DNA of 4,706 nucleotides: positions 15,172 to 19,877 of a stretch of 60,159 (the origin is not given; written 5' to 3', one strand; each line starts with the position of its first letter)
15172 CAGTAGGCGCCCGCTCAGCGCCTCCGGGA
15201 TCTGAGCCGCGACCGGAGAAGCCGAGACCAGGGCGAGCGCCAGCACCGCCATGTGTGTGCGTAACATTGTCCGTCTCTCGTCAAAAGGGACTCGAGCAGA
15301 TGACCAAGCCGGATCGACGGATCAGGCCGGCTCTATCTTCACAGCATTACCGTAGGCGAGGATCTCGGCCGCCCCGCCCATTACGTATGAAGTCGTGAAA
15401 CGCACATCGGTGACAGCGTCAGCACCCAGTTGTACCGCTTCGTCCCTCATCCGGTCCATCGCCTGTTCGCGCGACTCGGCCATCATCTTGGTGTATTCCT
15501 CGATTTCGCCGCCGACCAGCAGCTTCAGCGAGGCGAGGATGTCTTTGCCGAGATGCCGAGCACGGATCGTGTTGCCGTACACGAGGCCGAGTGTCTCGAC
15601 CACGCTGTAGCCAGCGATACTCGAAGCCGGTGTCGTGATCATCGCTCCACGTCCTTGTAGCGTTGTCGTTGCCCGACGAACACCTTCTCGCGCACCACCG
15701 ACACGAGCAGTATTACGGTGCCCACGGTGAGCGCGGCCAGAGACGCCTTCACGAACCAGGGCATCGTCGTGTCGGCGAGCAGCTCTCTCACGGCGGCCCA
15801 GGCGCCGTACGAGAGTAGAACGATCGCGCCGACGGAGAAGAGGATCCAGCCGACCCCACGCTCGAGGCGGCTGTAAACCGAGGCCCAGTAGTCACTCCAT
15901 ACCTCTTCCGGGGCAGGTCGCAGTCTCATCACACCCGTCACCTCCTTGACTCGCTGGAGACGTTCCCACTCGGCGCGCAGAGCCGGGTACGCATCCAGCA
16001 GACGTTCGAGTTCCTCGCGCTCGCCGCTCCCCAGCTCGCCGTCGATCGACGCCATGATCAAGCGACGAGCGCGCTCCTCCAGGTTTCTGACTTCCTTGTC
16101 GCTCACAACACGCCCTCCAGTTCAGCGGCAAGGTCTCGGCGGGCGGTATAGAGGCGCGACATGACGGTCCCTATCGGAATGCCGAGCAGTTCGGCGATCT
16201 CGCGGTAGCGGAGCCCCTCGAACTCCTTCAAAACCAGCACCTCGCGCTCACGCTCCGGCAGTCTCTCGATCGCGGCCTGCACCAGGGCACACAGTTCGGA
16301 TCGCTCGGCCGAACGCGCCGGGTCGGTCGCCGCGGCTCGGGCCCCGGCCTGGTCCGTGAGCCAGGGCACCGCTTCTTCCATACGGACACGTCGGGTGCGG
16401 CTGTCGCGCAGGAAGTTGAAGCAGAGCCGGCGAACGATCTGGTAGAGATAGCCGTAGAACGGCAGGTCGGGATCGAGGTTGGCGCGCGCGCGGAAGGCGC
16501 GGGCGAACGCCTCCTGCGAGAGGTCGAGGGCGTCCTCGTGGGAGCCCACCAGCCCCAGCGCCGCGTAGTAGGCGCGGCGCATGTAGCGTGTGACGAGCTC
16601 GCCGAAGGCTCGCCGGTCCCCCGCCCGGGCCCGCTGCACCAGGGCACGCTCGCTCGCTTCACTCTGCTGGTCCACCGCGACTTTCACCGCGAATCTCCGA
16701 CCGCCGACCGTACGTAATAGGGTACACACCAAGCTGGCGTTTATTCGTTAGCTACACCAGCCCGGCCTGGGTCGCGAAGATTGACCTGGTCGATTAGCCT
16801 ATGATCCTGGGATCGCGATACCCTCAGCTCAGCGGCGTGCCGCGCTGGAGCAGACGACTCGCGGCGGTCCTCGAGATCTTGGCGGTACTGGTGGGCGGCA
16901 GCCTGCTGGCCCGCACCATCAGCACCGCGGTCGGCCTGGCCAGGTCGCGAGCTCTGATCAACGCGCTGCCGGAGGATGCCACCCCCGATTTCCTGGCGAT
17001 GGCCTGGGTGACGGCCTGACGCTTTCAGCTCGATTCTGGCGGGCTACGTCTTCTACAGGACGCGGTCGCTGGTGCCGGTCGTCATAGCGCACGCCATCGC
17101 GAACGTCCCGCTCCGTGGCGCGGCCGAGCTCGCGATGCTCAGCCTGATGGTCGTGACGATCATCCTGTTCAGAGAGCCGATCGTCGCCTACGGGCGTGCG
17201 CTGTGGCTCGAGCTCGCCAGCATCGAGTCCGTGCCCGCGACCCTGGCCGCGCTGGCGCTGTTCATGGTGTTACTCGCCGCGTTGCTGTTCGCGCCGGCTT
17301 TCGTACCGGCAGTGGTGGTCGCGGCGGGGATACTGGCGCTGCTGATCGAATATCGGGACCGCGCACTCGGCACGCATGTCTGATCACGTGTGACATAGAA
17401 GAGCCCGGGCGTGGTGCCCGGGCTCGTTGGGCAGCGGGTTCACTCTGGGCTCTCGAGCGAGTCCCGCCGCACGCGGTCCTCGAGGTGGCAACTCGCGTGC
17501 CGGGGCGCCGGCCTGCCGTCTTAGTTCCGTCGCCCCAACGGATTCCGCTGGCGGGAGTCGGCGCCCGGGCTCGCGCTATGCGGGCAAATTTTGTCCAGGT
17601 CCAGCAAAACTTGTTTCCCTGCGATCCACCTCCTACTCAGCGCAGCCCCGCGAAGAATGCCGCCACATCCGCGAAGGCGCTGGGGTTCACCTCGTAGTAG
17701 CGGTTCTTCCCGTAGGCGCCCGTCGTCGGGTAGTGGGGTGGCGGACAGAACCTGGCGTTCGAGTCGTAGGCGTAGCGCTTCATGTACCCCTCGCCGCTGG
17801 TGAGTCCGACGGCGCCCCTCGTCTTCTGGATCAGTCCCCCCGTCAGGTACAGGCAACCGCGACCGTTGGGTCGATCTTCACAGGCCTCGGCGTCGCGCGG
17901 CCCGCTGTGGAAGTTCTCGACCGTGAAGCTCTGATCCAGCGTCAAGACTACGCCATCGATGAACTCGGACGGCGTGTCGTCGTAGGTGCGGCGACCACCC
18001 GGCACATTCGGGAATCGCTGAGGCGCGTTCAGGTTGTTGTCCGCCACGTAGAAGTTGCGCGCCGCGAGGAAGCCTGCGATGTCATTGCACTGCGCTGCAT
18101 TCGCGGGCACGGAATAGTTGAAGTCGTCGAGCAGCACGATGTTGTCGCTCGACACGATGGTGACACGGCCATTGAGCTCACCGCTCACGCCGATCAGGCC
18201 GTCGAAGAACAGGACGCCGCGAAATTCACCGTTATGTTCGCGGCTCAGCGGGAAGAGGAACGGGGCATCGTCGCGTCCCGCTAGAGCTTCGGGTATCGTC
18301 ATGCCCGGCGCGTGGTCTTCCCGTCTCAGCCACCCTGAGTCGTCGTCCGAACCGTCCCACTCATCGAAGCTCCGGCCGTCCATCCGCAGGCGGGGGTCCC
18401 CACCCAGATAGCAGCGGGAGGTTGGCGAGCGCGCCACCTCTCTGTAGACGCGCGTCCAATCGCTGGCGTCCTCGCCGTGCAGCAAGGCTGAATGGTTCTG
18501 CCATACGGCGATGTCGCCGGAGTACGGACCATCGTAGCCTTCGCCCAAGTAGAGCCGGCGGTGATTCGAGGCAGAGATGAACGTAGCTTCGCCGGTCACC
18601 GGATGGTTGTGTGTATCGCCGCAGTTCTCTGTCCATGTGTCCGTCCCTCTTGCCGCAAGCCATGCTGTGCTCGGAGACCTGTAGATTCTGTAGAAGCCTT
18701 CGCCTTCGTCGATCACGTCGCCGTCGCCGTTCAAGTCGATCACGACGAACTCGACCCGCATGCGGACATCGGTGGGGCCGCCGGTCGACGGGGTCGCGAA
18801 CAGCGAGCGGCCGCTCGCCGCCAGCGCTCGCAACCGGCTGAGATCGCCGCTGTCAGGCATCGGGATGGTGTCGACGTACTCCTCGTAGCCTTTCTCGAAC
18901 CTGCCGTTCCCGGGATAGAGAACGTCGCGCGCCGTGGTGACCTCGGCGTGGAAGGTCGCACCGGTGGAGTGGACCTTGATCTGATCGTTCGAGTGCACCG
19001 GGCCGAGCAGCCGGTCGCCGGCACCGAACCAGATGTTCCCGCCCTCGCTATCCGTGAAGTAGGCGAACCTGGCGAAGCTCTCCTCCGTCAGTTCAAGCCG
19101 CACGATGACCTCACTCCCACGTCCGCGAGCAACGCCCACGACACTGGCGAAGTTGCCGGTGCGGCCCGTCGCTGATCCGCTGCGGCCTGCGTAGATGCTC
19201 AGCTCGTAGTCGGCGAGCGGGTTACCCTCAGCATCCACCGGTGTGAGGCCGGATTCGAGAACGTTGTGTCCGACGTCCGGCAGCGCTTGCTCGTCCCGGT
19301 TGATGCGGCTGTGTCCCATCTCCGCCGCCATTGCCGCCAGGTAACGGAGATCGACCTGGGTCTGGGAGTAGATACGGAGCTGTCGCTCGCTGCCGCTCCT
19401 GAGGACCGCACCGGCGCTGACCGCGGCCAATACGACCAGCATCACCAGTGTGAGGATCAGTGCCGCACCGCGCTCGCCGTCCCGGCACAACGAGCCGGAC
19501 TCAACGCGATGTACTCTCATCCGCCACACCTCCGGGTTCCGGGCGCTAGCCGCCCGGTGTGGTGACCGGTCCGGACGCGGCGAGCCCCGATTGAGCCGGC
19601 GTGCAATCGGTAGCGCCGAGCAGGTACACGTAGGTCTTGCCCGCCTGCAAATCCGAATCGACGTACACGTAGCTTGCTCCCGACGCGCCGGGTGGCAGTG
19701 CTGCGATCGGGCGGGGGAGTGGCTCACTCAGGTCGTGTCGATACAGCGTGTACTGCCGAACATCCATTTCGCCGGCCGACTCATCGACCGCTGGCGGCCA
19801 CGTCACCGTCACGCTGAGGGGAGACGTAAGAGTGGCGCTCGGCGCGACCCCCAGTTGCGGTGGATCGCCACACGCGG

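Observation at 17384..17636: Orphan second copy of the pilin-operon sigma-54 regulatory module, aimed at a short hairpin-terminated transcript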

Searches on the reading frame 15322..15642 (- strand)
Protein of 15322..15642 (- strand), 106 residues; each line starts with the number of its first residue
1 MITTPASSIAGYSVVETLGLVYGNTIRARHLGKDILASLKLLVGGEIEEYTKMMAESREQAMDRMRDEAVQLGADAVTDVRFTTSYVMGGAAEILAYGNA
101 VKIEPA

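Call 7: search_protein_families(library=pfam, proteins=[window:15322-15642:-], max_evalue=0.01)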
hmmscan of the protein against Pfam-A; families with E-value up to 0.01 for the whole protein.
window:15322-15642:- (106 aa): 1 family
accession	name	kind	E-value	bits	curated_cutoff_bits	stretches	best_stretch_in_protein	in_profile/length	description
PF01906.23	YbjQ_1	-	7.1e-35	120.2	23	1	1-103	1-103/103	Putative heavy-metal-binding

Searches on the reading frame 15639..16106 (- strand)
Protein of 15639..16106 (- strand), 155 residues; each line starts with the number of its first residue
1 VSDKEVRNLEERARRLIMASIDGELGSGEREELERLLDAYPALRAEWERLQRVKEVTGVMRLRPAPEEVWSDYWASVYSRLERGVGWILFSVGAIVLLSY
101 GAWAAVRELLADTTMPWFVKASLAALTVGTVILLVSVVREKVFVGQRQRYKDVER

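Call 7: search_protein_families(library=pfam, proteins=[window:15639-16106:-], max_evalue=0.01)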
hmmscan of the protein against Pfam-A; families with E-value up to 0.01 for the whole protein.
window:15639-16106:- (155 aa): 1 family
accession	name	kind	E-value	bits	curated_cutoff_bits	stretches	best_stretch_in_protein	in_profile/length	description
PF13490.11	zf-HC2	-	0.0024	18.4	22.2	1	11-35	2-26/35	Putative zinc-finger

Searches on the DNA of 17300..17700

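Call 18: search_rna_families(source=window, start=17300, end=17700, threshold=evalue, max_evalue=10, show_alignments=3)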
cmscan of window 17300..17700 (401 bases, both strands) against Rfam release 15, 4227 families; matches with E-value up to 10: 8.
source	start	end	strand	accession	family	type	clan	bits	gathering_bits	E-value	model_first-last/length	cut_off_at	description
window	17397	17451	-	RF02784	SorX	Gene; sRNA;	-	17.9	46.6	0.078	1-73/73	no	Singlet oxygen resistance RNA X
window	17492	17577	+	RF01996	mir-995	Gene; miRNA;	-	17.3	72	0.97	1-88/88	no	mir-995 microRNA precursor family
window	17398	17423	+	RF02784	SorX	Gene; sRNA;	-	17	46.6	0.14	42-67/73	no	Singlet oxygen resistance RNA X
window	17371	17472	-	RF02046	Sphinx_1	Gene; lncRNA;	-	16.8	34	0.81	1-100/100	no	Sphinx_ conserved region 1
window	17638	17684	-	RF02136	HTT-AS1_3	Gene; lncRNA;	-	13.9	70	2.7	12-60/60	no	HTT antisense RNA 1 conserved region 3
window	17395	17449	-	RF02868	ncS037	Gene; sRNA;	-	13.7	112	6.8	1-152/152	no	Burkholderia sRNA 37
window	17616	17680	-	RF01768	flavi_FSE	Cis-reg; frameshift_element;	-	12.7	43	2.3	1-62/62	no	ribosomal frameshift site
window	17535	17594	+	RF01394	isrK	Gene; sRNA;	-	12.1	50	3.8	1-77/77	no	isrK Hfq binding RNA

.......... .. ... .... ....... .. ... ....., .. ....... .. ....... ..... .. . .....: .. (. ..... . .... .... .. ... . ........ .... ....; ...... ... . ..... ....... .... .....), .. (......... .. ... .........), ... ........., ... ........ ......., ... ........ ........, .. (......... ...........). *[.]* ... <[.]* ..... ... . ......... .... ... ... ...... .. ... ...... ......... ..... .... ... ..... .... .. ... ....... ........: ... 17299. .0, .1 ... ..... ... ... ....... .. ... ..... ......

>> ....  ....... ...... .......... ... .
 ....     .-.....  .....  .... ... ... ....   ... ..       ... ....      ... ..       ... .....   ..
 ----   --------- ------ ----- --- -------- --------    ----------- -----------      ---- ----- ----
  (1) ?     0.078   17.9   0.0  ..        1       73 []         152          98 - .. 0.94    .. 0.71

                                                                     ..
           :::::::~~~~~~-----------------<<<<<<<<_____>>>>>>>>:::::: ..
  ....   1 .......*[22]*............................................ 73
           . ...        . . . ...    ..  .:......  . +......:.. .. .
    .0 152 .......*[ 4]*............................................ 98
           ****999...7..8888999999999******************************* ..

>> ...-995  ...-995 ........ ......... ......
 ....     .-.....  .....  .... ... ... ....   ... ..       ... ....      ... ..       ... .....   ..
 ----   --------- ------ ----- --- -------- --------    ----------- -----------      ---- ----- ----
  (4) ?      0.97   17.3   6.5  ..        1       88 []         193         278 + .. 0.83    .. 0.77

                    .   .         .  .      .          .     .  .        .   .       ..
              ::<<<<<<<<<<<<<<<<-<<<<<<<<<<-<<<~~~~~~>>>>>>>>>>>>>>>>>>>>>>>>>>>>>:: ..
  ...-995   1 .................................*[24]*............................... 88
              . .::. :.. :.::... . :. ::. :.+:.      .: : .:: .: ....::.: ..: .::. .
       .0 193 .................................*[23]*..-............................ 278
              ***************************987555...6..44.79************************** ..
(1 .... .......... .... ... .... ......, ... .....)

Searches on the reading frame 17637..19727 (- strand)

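Call 7: search_protein_families(library=pfam, proteins=[window:17637-19727:-], max_evalue=0.01)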
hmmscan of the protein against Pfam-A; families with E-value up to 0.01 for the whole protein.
window:17637-19727:- (696 aa): 1 family
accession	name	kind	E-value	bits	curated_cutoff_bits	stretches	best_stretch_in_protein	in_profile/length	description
PF16241.10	DUF4900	-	4.1e-05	24.3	29.4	1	208-266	26-87/89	Domain of unknown function (DUF4900)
